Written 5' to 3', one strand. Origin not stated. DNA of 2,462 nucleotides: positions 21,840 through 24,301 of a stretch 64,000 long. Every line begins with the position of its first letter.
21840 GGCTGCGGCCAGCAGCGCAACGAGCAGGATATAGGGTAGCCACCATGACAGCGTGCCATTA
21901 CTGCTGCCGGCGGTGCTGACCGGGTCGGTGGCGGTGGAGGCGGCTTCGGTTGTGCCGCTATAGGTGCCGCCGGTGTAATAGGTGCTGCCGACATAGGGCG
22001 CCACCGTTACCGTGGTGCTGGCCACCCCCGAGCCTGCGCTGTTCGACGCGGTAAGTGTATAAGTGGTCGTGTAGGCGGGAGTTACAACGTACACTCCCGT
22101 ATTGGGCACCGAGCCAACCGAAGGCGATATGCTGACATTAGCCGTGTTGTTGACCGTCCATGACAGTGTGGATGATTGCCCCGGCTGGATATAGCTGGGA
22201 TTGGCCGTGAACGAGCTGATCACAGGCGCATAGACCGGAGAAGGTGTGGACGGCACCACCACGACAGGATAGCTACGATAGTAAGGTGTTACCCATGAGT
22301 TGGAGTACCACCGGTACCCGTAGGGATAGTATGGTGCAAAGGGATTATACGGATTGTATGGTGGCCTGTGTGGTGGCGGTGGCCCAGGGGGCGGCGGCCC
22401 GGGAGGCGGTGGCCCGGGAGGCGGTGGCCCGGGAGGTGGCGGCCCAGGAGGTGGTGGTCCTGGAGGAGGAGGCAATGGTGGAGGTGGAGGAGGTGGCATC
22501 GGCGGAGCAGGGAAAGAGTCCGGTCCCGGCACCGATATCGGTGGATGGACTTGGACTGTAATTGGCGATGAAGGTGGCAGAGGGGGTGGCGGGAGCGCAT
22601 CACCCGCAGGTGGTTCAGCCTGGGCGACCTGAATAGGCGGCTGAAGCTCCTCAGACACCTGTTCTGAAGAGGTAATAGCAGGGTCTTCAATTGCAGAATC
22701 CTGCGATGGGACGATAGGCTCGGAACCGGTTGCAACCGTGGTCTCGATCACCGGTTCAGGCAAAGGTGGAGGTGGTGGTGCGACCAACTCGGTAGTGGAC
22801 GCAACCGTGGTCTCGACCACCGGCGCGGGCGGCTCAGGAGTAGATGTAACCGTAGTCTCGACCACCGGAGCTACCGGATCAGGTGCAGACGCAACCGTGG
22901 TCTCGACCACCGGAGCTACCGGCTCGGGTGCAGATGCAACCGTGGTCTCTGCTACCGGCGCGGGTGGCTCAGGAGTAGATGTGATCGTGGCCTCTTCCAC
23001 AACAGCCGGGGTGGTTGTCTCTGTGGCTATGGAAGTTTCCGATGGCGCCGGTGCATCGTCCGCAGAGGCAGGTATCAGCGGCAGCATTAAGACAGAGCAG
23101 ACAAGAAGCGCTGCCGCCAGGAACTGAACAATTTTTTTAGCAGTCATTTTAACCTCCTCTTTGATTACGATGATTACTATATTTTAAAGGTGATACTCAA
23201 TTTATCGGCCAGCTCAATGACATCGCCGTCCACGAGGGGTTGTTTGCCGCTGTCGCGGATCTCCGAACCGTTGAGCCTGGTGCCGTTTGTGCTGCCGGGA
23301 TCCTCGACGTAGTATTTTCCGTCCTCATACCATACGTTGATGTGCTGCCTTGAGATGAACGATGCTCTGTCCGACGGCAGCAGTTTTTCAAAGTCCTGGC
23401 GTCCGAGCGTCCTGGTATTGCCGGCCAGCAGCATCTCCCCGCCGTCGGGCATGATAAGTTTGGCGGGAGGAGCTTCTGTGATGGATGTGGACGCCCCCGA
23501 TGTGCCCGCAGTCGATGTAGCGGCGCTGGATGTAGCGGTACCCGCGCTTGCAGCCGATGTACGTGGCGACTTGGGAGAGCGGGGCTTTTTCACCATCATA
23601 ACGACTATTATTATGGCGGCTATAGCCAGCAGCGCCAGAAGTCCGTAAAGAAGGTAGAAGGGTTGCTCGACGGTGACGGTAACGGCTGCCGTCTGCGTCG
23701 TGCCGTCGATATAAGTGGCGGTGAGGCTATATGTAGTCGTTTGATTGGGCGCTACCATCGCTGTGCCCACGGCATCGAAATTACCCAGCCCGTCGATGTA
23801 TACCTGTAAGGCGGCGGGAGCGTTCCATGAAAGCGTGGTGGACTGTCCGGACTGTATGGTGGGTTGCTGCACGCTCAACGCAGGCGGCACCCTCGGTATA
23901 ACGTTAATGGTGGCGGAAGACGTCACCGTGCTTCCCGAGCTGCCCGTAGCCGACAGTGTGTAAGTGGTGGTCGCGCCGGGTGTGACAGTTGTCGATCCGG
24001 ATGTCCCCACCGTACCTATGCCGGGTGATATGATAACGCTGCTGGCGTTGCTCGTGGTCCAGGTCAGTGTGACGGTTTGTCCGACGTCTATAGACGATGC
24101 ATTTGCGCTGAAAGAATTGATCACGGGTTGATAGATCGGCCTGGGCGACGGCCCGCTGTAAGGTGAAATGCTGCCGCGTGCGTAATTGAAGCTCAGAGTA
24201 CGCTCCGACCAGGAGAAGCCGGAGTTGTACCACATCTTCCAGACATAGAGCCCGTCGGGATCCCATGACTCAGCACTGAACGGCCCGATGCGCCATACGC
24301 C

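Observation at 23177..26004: Shared, apparently uncharacterised Tyr/Trp-rich extracellular domain in three membrane FHA proteins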

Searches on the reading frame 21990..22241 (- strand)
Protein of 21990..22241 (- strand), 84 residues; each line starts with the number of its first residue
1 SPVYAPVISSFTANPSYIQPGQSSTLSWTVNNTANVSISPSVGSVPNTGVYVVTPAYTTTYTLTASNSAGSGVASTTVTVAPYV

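Call 72: search_protein_families(library=pfam, proteins=[window:21990-22241:-], max_evalue=10)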
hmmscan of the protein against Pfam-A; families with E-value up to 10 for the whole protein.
seq(84 aa): 2 families
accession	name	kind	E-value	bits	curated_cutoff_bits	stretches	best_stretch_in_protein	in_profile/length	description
PF25564.1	DUF7933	-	0.0012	19.2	26.5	1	14-79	8-75/123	Domain of unknown function (DUF7933)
PF07679.22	I-set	-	0.096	13.2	23.7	1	53-80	63-90/90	Immunoglobulin I-set domain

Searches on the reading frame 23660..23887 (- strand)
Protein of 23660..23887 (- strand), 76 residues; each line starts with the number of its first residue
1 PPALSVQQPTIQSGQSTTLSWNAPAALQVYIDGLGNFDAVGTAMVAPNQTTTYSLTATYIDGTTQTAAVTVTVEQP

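Call 72: search_protein_families(library=pfam, proteins=[window:23660-23887:-], max_evalue=10)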
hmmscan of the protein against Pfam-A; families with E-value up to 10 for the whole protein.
seq(76 aa): 2 families
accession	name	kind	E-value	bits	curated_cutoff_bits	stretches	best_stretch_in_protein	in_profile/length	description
PF18957.6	RibLong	-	0.00018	22.7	27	1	17-74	36-93/93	Long Rib domain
PF08428.16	Rib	-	0.042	14.9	27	1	50-74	51-75/76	Rib domain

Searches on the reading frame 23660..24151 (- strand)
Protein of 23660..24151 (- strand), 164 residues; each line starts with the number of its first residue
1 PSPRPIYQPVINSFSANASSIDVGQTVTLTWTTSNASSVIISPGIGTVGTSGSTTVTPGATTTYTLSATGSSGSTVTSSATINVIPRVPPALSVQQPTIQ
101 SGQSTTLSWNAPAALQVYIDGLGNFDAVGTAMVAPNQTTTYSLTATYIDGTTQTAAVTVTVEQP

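Call 71: search_solved_structures(query=window:23660-24151:-, max_evalue=1)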
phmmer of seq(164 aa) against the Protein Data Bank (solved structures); distinct sequences matched with E-value up to 1: 9.
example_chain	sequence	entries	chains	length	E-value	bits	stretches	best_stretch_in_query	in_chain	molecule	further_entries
6ey4_A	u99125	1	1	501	0.14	15.8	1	22-134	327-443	GldM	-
6ys8_A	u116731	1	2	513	0.14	15.8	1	22-133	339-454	GldM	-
7mh7_A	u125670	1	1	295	0.17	15.5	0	51-127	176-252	NAD kinase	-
7qvs_A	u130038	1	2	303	0.19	15.3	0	52-127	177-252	NAD kinase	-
2kyw_A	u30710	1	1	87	0.2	15.3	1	19-73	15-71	Adhesion exoprotein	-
31ic_A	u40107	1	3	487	0.41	14.3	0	54-152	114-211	Excitatory amino acid transporter 3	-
6s3q_A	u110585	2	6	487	0.41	14.3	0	54-152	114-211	Excitatory amino acid transporter 3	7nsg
6x3e_A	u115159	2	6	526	0.47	14.1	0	54-152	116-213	Excitatory amino acid transporter 3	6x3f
4pch_A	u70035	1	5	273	0.66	13.6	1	19-93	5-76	VP1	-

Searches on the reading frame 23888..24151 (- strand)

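Call 72: search_protein_families(library=pfam, proteins=[window:23888-24151:-], max_evalue=10)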
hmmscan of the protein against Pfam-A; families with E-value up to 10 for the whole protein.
seq(88 aa): 2 families
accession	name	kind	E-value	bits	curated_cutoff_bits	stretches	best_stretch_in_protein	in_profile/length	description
PF07437.17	YfaZ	-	0.013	15.6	23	1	24-80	45-101/180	YfaZ precursor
PF04442.19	CtaG_Cox11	-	0.037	14.6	25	1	49-87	53-91/148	Cytochrome c oxidase assembly protein CtaG/Cox11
